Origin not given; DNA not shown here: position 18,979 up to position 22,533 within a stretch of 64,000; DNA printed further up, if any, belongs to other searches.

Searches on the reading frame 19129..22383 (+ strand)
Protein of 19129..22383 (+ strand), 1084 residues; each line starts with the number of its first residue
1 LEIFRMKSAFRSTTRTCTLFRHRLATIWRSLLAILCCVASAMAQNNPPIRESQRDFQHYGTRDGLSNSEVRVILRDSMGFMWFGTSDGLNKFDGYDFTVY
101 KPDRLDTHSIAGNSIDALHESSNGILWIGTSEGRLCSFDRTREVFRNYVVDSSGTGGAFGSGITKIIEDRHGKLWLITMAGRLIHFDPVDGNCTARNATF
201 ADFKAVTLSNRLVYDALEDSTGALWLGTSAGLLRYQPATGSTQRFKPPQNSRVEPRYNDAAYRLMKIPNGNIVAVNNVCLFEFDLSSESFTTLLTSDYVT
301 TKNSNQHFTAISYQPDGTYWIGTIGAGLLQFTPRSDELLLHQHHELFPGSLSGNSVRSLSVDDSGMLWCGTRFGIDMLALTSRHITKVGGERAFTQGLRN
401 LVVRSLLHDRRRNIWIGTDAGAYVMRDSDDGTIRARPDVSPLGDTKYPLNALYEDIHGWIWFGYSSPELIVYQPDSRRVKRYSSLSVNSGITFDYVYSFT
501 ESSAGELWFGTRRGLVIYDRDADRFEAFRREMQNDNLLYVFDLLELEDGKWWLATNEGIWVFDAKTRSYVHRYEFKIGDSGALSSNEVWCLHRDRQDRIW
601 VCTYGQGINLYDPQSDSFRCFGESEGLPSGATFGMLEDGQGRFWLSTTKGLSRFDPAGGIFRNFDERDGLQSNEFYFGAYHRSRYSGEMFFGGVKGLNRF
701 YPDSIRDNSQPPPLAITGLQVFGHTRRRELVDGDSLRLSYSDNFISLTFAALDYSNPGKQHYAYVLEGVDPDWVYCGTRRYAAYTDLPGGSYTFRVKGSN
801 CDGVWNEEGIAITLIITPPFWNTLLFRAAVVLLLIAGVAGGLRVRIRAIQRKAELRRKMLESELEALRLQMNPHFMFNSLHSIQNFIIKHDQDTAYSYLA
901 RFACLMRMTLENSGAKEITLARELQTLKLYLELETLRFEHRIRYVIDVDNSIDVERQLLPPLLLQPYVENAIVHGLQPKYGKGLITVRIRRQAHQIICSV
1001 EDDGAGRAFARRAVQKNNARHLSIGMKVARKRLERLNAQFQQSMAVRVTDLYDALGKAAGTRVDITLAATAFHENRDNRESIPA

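Call 70: search_protein_families(library=pfam, proteins=[window:19129-22383:+], max_evalue=0.00001)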
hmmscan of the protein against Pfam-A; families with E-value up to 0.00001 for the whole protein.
window:19129-22383:+ (1084 aa): 4 families
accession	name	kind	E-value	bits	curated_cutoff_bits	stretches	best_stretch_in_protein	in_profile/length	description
PF07494.17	Reg_prop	-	4e-42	137.2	20.4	0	583-605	2-24/24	Two component regulator propeller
PF06580.19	His_kinase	-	3.2e-21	75.8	25.2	1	863-942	2-81/81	Histidine kinase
PF07495.19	Y_Y_Y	-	7.6e-15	55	26.6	1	753-816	1-64/65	Y_Y_Y domain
PF23748.1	Beta-prop_LRRK2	-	8e-06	25.5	26.9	0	113-137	274-298/359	LRRK2 beta propeller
